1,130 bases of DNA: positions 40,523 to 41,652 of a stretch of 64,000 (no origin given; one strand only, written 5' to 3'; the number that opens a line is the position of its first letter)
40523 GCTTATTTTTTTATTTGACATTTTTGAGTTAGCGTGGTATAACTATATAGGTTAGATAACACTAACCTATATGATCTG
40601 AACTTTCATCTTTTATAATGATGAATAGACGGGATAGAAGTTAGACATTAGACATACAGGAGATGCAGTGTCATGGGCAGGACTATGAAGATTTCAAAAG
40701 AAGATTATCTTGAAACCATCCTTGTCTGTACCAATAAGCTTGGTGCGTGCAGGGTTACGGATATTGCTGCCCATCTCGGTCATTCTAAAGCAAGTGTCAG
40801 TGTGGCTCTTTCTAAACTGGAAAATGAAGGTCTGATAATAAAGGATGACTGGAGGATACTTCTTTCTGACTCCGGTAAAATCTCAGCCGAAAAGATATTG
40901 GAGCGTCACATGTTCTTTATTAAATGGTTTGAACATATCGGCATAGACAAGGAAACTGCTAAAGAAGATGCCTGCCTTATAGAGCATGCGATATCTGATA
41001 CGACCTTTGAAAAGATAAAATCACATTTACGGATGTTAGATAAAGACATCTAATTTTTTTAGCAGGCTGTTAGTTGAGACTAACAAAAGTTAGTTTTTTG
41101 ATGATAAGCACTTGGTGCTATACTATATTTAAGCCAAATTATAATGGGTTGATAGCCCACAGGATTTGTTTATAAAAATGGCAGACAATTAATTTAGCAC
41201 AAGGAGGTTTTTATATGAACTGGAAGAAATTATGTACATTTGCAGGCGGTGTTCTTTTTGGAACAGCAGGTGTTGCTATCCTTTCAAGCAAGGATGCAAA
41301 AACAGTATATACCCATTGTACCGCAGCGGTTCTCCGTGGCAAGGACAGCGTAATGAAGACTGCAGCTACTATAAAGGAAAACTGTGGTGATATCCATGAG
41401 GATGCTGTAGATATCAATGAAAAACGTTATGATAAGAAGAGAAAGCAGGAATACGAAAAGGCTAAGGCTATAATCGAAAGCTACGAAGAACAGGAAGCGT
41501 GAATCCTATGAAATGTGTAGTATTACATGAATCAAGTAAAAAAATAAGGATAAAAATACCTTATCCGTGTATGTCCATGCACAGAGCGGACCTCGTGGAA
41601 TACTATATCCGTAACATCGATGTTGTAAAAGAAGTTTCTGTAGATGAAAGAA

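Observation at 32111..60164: Recurrent GTTAG-N6-CTAAC palindrome links 9 transcription units into a candidate metal regulon with DtxR-type half-sites but an expanded spacer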

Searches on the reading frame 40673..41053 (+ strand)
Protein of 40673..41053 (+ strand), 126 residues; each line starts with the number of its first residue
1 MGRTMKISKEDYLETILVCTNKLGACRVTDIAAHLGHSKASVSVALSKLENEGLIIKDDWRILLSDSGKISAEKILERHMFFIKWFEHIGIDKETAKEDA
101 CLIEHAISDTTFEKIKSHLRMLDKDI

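Call 6: search_protein_families(library=pfam, proteins=[window:40673-41053:+])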
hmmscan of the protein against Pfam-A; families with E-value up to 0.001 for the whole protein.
window:40673-41053:+ (126 aa): 9 families
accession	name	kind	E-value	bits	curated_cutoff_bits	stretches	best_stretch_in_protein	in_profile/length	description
PF02742.21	Fe_dep_repr_C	-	3e-13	50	27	1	66-125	2-62/70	Iron dependent repressor, metal binding and dimerisation domain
PF01325.25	Fe_dep_repress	-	9.6e-10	39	26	1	8-56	5-53/60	Iron dependent repressor, N-terminal DNA binding domain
PF01047.28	MarR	-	6.2e-07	29.7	24.6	1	16-56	8-48/59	MarR family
PF12802.13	MarR_2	-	8.9e-07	29.4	27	1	24-57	20-52/61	MarR family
PF01022.26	HTH_5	-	5.4e-06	26.6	22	1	24-57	14-47/47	Bacterial regulatory protein, arsR family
PF13545.12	HTH_Crp_2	-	1.1e-05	25.7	27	1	29-66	26-63/70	Crp-like helix-turn-helix domain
PF09339.16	HTH_IclR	-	0.00011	22.3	22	1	24-58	17-51/52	IclR helix-turn-helix domain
PF13412.12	HTH_24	-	0.00011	22.1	21.9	1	29-55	21-47/48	Winged helix-turn-helix DNA-binding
PF24034.1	DUF7343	-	0.00017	21.8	27.6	1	24-57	17-50/62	Domain of unknown function (DUF7343)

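Call 22: find_homologous_proteins(query=window:40673-41050:+)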
Query seq(126 aa) (126 aa): 505 proteins with E <= 0.001 among 511 candidates; the best 120 are listed.
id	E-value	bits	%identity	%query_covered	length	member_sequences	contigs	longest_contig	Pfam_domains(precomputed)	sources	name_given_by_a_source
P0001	7.9e-75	267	99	100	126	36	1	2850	PF01047.29,PF01022.27,PF12802.14,PF02742.22,PF13545.13,PF01325.26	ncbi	-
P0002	3.2e-71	255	94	100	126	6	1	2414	PF01047.29,PF01022.27,PF12802.14,PF02742.22,PF13545.13,PF01325.26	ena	-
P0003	2.5e-66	239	90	98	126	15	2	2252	PF01047.29,PF01022.27,PF09339.17,PF12802.14,PF02742.22,PF13545.13,PF01325.26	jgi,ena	-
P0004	4.0e-61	222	82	99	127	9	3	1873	PF01047.29,PF13412.13,PF09339.17,PF12802.14,PF02742.22,PF01325.26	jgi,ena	-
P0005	1.5e-60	221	81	97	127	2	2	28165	PF01047.29,PF13412.13,PF12802.14,PF02742.22,PF01325.26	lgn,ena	-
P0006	4.9e-60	219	81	100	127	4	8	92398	PF12802.14,PF02742.22,PF01325.26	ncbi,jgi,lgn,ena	jgi:Mn-dependent DtxR family transcriptional regulator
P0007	8.5e-59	215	82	93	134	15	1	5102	PF01047.29,PF02742.22,PF01325.26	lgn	-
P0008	5.2e-58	212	79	94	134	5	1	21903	PF01047.29,PF01022.27,PF12802.14,PF02742.22,PF13545.13,PF01325.26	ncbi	-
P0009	9.2e-58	212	76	99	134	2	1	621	PF01047.29,PF02742.22,PF01325.26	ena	-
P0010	9.2e-55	202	73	100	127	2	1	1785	PF01047.29,PF13412.13,PF01022.27,PF09339.17,PF12802.14,PF02742.22,PF13545.13,PF01325.26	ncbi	-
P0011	7.0e-40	154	57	97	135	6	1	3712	PF01047.29,PF13412.13,PF01978.26,PF01022.27,PF09339.17,PF12802.14,PF02742.22,PF01325.26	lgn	-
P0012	8.4e-40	154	60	96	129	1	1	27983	PF01047.29,PF13412.13,PF09339.17,PF12802.14,PF02742.22,PF13545.13,PF24034.2,PF01325.26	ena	-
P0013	1.5e-39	153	57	97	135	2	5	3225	PF01047.29,PF13412.13,PF01978.26,PF01022.27,PF09339.17,PF12802.14,PF02742.22,PF01325.26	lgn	-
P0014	1.9e-39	152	59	93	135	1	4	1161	PF01047.29,PF13412.13,PF01978.26,PF01022.27,PF09339.17,PF12802.14,PF02742.22,PF01325.26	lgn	-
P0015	4.8e-39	151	61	97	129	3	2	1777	PF01047.29,PF13412.13,PF12802.14,PF02742.22,PF13545.13,PF24034.2,PF01325.26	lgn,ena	-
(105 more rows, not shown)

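Call 26: find_related_loci(query=A1, collection=genome_contigs, flank=6000)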
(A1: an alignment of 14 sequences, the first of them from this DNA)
Query A1 (126 aa) in genome_contigs; peptide patterns used: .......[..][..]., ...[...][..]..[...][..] (x = any residue, [..] = any of these).
600 stretches matched a pattern (row limit reached: there are more); 589 encode a relative of the query (tblastn E <= 1e-3); the best 80 are kept; 80 distinct loci.
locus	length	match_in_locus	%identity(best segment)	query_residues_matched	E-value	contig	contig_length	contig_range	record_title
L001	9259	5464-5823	52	2-119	3e-31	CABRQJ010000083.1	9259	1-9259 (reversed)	MAG TPA_asm: uncultured Erysipelotrichaceae bacterium isolate MGYG-HGUT-01826 genome assembly, contig: GUT_GENOME111392_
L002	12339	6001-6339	49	5-116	1e-30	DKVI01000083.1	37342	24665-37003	MAG TPA_asm: Lachnospiraceae bacterium UBA7182 UBA7182_contig_1899, whole genome shotgun sequence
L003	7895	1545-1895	49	5-121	6e-31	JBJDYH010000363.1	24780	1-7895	MAG: Faecousia sp. isolate LOHA11_bin.003 NODE_823_length_24780_cov_12.804975, whole genome shotgun sequence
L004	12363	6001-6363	50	2-119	4e-30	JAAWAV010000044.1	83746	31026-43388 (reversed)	MAG: Lachnospiraceae bacterium isolate ABMPRH_295_1 k141_1123380, whole genome shotgun sequence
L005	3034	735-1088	46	8-124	9e-30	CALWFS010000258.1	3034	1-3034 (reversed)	MAG: uncultured Mediterraneibacter sp. isolate BRZ_PR__bin86 genome assembly, contig: BRZ_PR__NODE_37165_length_3034_cov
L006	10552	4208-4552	50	8-121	9e-30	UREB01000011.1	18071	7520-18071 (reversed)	uncultured Clostridiales bacterium isolate UMGS913 genome assembly, contig: NODE_1115_length_18071_cov_4.069327, whole g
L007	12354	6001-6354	49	2-116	1e-29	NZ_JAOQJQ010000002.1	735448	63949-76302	Brotonthovivens ammoniilytica strain Sanger_109 .14207_7_10.2, whole genome shotgun sequence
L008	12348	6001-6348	48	8-122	1e-29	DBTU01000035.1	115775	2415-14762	MAG TPA_asm: Lachnoclostridium sp. UBA1308 UBA1308_contig_5584, whole genome shotgun sequence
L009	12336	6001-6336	49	8-118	2e-29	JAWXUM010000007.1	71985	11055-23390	MAG: Clostridia bacterium isolate FM_49_G121_V NODE_99_length_71986_cov_4.389077, whole genome shotgun sequence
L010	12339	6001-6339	49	8-119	3e-29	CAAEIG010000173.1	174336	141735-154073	MAG TPA_asm: Clostridia bacterium, isolate HGM12914, WGS project CAAEIG010000000 data, contig: ERS473283_28_k99_52560, w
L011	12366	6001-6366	48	5-123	2e-29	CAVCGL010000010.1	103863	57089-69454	bacterium isolate G02641-L1_cleanbin_000003 genome assembly, contig: Spades_G02641-L1_contig_53, whole genome shotgun se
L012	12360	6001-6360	48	3-119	2e-29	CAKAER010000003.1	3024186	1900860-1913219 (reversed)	MAG TPA_asm: uncultured Catonella sp. isolate DRR214959_bin.1_metaWRAP_v1.1_MAG genome assembly, contig: BNJS01003841, w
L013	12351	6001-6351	47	4-117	3e-29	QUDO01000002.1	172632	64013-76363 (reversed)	Ruminococcus sp. AF41-9 AF41-9.Scaf2, whole genome shotgun sequence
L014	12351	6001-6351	47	4-117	3e-29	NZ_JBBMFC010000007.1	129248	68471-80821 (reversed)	Hominiventricola aquisgranensis strain CLA-AA-H78B CLAAAH78B_contig_7_length_129248, whole genome shotgun sequence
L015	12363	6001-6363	47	3-120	3e-29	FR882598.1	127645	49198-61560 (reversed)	Firmicutes bacterium CAG:145 genomic scaffold, scf102, whole genome shotgun sequence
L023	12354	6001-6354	49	5-119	1e-28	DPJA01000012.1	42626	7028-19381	MAG TPA_asm: Lachnospiraceae bacterium isolate UBA8514 contig_316887, whole genome shotgun sequence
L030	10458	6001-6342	47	8-120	2e-28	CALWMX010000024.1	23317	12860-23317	MAG: uncultured Butyrivibrio sp. isolate E04__bin114 genome assembly, contig: E04__k127_2158610, whole genome shotgun se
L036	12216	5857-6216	51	2-118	5e-28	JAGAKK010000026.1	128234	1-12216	MAG: Clostridia bacterium isolate RGIG8523 Water_deer_Cecum-2__c188588, whole genome shotgun sequence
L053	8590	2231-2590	47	2-118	4e-27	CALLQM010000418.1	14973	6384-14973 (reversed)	MAG TPA_asm: uncultured Clostridia bacterium isolate SRR6713635_bin.11_CONCOCT_v1.1_MAG genome assembly, contig: ERZ7949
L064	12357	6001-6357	47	2-117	6e-27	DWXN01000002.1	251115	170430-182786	MAG TPA_asm: Candidatus Eubacterium faecale isolate CHK188-16595 CHK188__C59652_L251115_SAMEA5754832, whole genome shotg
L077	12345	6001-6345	46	8-124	1e-26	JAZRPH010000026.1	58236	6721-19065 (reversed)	MAG: Acutalibacteraceae bacterium isolate T1900045381_YK20190071.MAGScoT_cleanbin_000001 SGB_6889_k141_4205915, whole ge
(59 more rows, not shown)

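Call 38: find_encoding_contigs(protein=P0006, flank=8000, max_places=4)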
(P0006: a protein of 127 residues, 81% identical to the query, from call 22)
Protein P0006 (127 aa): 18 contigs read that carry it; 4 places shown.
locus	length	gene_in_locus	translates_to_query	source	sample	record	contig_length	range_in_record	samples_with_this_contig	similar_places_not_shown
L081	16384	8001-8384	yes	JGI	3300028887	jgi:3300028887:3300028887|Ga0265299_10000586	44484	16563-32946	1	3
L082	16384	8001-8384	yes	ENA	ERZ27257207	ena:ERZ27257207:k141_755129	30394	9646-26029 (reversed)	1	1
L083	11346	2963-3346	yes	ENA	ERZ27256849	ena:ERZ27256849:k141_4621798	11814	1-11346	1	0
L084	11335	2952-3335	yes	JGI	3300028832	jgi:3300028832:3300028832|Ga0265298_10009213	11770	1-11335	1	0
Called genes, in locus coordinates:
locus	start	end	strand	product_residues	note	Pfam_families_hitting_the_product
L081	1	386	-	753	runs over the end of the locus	PF02687:FtsX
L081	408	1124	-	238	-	PF03193:RsgA_GTPase (faint), PF00005:ABC_tran, PF02463:SMC_N (faint), PF13304:AAA_21 (faint)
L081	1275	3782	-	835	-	PF12704:MacB_PCD (weak), PF02687:FtsX (weak)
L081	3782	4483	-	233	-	PF00005:ABC_tran, PF13304:AAA_21 (faint)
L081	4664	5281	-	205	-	PF00440:TetR_N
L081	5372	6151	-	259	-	PF02535:Zip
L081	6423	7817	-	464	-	-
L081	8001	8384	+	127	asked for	PF01325:Fe_dep_repress, PF12802:MarR_2 (weak), PF02742:Fe_dep_repr_C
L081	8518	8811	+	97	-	PF19605:DUF6110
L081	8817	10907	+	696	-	PF00122:E1-E2_ATPase, PF00702:Hydrolase, PF08282:Hydrolase_3 (faint)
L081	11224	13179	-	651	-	PF22842:Pel9A-like_beta_helix (weak), PF13229:Beta_helix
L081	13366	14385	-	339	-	PF01297:ZnuA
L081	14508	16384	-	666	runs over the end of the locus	PF00488:MutS_V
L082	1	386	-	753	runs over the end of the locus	PF02687:FtsX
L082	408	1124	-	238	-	PF03193:RsgA_GTPase (faint), PF00005:ABC_tran, PF02463:SMC_N (faint), PF13304:AAA_21 (faint)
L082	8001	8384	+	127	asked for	PF01325:Fe_dep_repress, PF12802:MarR_2 (weak), PF02742:Fe_dep_repr_C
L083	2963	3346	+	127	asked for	PF01325:Fe_dep_repress, PF12802:MarR_2 (weak), PF02742:Fe_dep_repr_C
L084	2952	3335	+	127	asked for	PF01325:Fe_dep_repress, PF12802:MarR_2 (weak), PF02742:Fe_dep_repr_C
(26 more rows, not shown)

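Call 39: find_encoding_contigs(protein=P0012, flank=8000, max_places=3)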
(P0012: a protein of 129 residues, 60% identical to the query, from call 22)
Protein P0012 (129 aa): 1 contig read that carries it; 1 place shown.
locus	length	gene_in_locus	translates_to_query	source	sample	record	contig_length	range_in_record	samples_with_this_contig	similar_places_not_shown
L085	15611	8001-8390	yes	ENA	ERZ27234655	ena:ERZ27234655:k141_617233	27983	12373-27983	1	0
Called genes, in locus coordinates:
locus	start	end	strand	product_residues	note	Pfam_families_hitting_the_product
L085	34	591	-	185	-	PF00440:TetR_N (weak)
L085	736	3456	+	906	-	PF12837:Fer4_6 (faint), PF13484:Fer4_16 (faint), PF14691:Fer4_20, PF01946:Thi4 (weak), PF01266:DAO (weak), PF07992:Pyr_redox_2, PF13450:NAD_binding_8, PF00037:Fer4 (weak), +3 more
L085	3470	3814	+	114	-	PF01155:HypA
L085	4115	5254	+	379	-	PF02595:Gly_kinase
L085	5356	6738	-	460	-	PF00291:PALP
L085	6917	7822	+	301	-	PF00126:HTH_1, PF03466:LysR_substrate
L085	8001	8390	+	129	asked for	PF01325:Fe_dep_repress, PF24034:DUF7343 (weak), PF13412:HTH_24, PF01047:MarR, PF09339:HTH_IclR (weak), PF12802:MarR_2, PF13545:HTH_Crp_2 (faint), PF02742:Fe_dep_repr_C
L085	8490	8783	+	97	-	PF19605:DUF6110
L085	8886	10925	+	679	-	PF00122:E1-E2_ATPase, PF00702:Hydrolase, PF08282:Hydrolase_3 (faint)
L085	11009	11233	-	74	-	-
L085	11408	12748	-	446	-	PF03023:MurJ (weak), PF01554:MatE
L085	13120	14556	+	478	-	PF03553:Na_H_antiporter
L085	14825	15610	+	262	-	?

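Call 42: search_protein_families(library=ncbifam, proteins=[window:40673-41053:+], max_evalue=0.01)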
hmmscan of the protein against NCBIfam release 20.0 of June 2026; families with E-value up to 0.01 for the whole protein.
window:40673-41053:+ (126 aa): 13 families
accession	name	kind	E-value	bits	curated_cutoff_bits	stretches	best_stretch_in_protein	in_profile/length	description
NF008273.0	PRK11050.1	equivalog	1.1e-22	80.3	153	1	10-120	39-150/156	manganese-binding transcriptional regulator MntR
NF003025.0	PRK03902.1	equivalog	6.9e-17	61.8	138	1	8-124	5-122/142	transcriptional regulator MntR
NF053665.1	TransRegDtxRActin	equivalog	4.8e-07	29.5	290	1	10-116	9-117/233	iron-dependent transcriptional repressor DtxR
NF033788.1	HTH_metalloreg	subfamily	3.2e-05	23.7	55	1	23-56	23-56/77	metalloregulator ArsR/SmtB family transcription factor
NF047407.1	TransRegMntRTherm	equivalog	3.4e-05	23.6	350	1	8-118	9-127/227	manganese-dependent transcriptional regulator MntR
TIGR01884.1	cas_HTH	subfamily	6e-05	22.5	60.2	1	15-57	146-188/202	CRISPR-associated CARF protein Csa3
NF040939.2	trans_reg_lrs14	equivalog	0.00023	21.1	90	1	7-58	19-69/103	Lrs14 family HTH-type transcriptional regulator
NF053606.1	Sta1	subfamily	0.00049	20.2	80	1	17-58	26-67/100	Sta1 family transcriptional regulator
NF053660.1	ORF80_fam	equivalog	0.00071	19.4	95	1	14-60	5-50/70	ORF80 family leucine zipper DNA-binding protein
NF053755.1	MsvR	equivalog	0.0018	18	220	1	22-56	24-57/236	transcriptional factor MsvR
TIGR01889.1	Staph_reg_Sar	paralog_domain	0.0043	17.3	62.6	0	7-57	23-75/109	staphylococcal accessory regulator family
NF033789.1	repress_SdpR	subfamily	0.0063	16.4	100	0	25-57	21-53/79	autorepressor SdpR family transcription factor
NF053756.1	MreA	equivalog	0.0065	16.3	100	0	15-58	21-64/110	MreA family transcriptional regulator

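Call 59: search_protein_families(library=pfam, proteins=[L007:561-1199:-, L008:5169-5777:-, L023:5549-5767:-, L053:1617-1922:+, L053:3267-3599:-, L064:2923-5202:+, L077:9674-10399:+, L036:4867-5844:+, L030:5265-5621:+, L004:6395-7582:-], max_evalue=0.0001)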
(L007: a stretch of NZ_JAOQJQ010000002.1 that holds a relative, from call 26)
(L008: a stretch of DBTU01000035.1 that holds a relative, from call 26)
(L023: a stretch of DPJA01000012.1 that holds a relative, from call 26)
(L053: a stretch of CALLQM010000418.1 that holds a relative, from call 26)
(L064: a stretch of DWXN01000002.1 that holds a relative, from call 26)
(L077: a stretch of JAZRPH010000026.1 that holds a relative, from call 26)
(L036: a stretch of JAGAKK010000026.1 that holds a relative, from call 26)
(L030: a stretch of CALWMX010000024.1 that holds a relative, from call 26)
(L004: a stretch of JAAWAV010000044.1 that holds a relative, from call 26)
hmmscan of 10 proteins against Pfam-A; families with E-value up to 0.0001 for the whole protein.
L007:561-1199:- (212 aa): 1 family
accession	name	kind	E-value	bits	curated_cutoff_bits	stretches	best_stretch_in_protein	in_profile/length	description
PF09605.15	Trep_Strep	-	2.9e-51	174.5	28.7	1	25-208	2-185/185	Hypothetical bacterial integral membrane protein (Trep_Strep)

L008:5169-5777:- (202 aa): 3 families
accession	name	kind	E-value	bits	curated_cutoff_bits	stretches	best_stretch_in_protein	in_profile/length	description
PF13487.12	HD_5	-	8.7e-39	133.4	27.2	1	23-185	3-168/170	HD domain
PF01966.28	HD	-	2.8e-23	82.8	22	1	35-156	2-116/116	HD domain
PF08668.18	HDOD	-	8.9e-05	22.5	22.9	0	34-94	95-153/196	HDOD domain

L023:5549-5767:- (72 aa): 1 family
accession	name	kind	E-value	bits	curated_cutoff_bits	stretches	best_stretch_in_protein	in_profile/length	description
PF04023.20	FeoA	-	3.1e-14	53.2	23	1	4-72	1-72/74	FeoA domain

L053:1617-1922:+ (101 aa): 0 families

L053:3267-3599:- (110 aa): 1 family
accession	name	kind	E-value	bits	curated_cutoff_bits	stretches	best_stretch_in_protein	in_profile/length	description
PF10087.14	DUF2325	-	1e-30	106.2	33.6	1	19-107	1-93/94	Uncharacterized protein conserved in bacteria (DUF2325)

L064:2923-5202:+ (759 aa): 2 families
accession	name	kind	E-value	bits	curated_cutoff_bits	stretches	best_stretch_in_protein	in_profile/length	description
PF02901.20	PFL-like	-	1.2e-211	705.2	24.3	1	26-616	3-647/647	Pyruvate formate lyase-like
PF01228.26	Gly_radical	-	9.1e-33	113.4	22.2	1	633-740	2-106/106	Glycine radical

L077:9674-10399:+ (241 aa): 0 families

L036:4867-5844:+ (325 aa): 1 family
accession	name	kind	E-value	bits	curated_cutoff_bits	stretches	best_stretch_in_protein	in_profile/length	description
PF07751.16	Abi_2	-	2.1e-45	155.7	25.6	1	63-249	2-183/184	Abi-like protein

L030:5265-5621:+ (118 aa): 0 families

L004:6395-7582:- (395 aa): 1 family
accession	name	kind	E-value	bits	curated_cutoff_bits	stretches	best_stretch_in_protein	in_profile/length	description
PF01676.23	Metalloenzyme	-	2.1e-37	129.4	24.3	1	2-376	1-250/252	Metalloenzyme superfamily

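Call 78: list_cluster_members(proteins=[window:40673-41053:+, window:31505-31957:-, window:57288-57710:+])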
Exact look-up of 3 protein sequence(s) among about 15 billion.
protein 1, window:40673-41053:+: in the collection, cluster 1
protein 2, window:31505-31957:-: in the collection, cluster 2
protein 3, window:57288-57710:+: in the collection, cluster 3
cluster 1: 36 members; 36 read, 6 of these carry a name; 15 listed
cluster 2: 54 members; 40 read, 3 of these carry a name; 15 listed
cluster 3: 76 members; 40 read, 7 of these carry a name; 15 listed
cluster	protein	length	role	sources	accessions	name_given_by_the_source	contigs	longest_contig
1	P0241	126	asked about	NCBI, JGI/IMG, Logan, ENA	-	-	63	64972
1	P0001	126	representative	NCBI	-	-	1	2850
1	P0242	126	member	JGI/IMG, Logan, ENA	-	Mn-dependent DtxR family transcriptional regulator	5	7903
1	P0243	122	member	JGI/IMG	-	Mn-dependent DtxR family transcriptional regulator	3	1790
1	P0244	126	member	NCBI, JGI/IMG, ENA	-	Mn-dependent DtxR family transcriptional regulator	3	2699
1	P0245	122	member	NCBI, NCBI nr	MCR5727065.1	MAG: metal-dependent transcriptional regulator [Lachnospiraceae bacterium] | metal-dependent transcriptional regulator [Lachnospiraceae bacterium]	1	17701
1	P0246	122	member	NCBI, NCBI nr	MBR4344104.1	MAG: metal-dependent transcriptional regulator [Lachnospiraceae bacterium] | metal-dependent transcriptional regulator [Lachnospiraceae bacterium]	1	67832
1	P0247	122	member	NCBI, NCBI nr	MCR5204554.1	MAG: metal-dependent transcriptional regulator [Lachnospiraceae bacterium] | metal-dependent transcriptional regulator [Lachnospiraceae bacterium]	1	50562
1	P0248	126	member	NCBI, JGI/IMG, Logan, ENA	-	-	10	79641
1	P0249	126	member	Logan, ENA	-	-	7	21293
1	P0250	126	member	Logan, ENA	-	-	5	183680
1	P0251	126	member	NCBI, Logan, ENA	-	-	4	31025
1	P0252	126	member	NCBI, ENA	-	-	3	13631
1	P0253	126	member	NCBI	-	-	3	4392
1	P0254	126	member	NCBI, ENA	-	-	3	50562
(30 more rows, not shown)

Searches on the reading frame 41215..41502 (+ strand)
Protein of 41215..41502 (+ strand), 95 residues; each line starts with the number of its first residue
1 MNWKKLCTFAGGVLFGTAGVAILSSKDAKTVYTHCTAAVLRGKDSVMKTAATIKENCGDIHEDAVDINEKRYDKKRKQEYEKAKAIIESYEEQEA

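Call 6: search_protein_families(library=pfam, proteins=[window:41215-41502:+])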
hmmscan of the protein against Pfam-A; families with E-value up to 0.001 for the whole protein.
window:41215-41502:+ (95 aa): 1 family
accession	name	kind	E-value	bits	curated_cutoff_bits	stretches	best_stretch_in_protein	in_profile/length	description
PF19605.4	DUF6110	-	5.3e-31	107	26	1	4-84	1-81/85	Family of unknown function (DUF6110)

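Call 42: search_protein_families(library=ncbifam, proteins=[window:41215-41502:+], max_evalue=0.01)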
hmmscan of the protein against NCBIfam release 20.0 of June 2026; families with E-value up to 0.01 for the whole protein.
window:41215-41502:+ (95 aa): 0 families
